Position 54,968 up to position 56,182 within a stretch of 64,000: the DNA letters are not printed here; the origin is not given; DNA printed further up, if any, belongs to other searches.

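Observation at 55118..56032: ECF sigma factor covalently fused to an RsrA-type zinc anti-sigma domain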

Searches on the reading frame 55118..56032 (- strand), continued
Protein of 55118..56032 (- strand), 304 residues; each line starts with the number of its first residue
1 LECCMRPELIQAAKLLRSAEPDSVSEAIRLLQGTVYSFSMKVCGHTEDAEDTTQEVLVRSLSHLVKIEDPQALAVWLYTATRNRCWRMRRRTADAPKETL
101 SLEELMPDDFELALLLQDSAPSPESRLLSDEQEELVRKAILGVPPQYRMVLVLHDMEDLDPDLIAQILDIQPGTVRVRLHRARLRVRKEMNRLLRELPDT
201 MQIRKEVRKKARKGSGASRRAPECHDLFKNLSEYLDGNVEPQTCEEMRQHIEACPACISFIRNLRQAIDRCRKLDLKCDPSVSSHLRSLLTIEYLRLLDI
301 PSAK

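Call 61: fold_search(model_id=the predicted structure, library=pdb)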
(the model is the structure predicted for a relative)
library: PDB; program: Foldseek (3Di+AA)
matches with E <= 10: 290; with E <= 0.001: 22
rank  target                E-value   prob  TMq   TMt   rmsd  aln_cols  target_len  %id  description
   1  9m9e_F                2.8e-06  1.00  0.25  0.40  19.0       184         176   27  Structural Basis of Pausing During Transcription Initiation in Mycobacterium tuberculosis (released 2026-01-14)
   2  6jcx_F                7.2e-06  1.00  0.22  0.33  24.2       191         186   26  Mycobacterium tuberculosis transcription initiation complex with ECF sigma factor sigma H and 6nt RNA (released 2019-05-29)
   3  6koo_F                7.5e-06  1.00  0.22  0.34  24.2       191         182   25  Mycobacterium tuberculosis initial transcription complex comprising sigma H and 5'-OH RNA of 7 nt (released 2020-03-11)
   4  5wuq_A                1.0e-05  1.00  0.24  0.42  14.1       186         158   23  Crystal structure of SigW in complex with its anti-sigma RsiW, a zinc binding form (released 2017-03-29)
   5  5wuq_B                1.1e-05  1.00  0.24  0.43  14.9       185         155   22  Crystal structure of SigW in complex with its anti-sigma RsiW, a zinc binding form (released 2017-03-29)
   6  5wur_A                1.3e-05  1.00  0.24  0.43  15.1       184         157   22  Crystal structure of SigW in complex with its anti-sigma RsiW, an oxdized form (released 2017-03-29)
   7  8z6g_D                2.0e-05  1.00  0.24  0.39  16.9       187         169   22  the AlgU-MucAcyto complex structure in Pseudomonas aeruginosa (released 2024-05-08)
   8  5zx2_F                2.1e-05  1.00  0.22  0.34  24.0       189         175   26  Mycobacterium tuberculosis RNA polymerase transcription initiation complex with ECF sigma factor sigma H and 7nt RNA (released 2019-03-20)
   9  9m9d_F                2.3e-05  1.00  0.23  0.42  24.6       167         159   29  Structural Basis of Pausing During Transcription Initiation in Mycobacterium tuberculosis (released 2026-01-14)
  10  5zx3_F                3.2e-05  1.00  0.20  0.32  24.1       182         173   26  Mycobacterium tuberculosis RNA polymerase holoenzyme with ECF sigma factor sigma H (released 2019-03-20)
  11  9m98_F                3.6e-05  1.00  0.23  0.40  25.3       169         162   28  Structural Basis of Pausing During Transcription Initiation in Mycobacterium tuberculosis (released 2026-01-14)
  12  6kon_F                3.9e-05  1.00  0.21  0.33  24.2       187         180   24  Mycobacterium tuberculosis initial transcription complex comprising sigma H and 5'-OH RNA of 5 nt (released 2020-03-11)
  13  1or7_A                4.5e-05  1.00  0.24  0.37  19.4       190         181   22  Crystal Structure of Escherichia coli sigmaE with the Cytoplasmic Domain of its Anti-sigma RseA (released 2003-04-15)
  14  6jbq_F                4.5e-05  1.00  0.26  0.39  24.2       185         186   24  CryoEM structure of Escherichia coli sigmaE transcription initiation complex containing 5nt of RNA (released 2019-05-29)
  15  6in7_B                4.5e-05  1.00  0.23  0.37  17.4       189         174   22  Crystal structure of AlgU in complex with MucA(cyto) (released 2019-07-24)
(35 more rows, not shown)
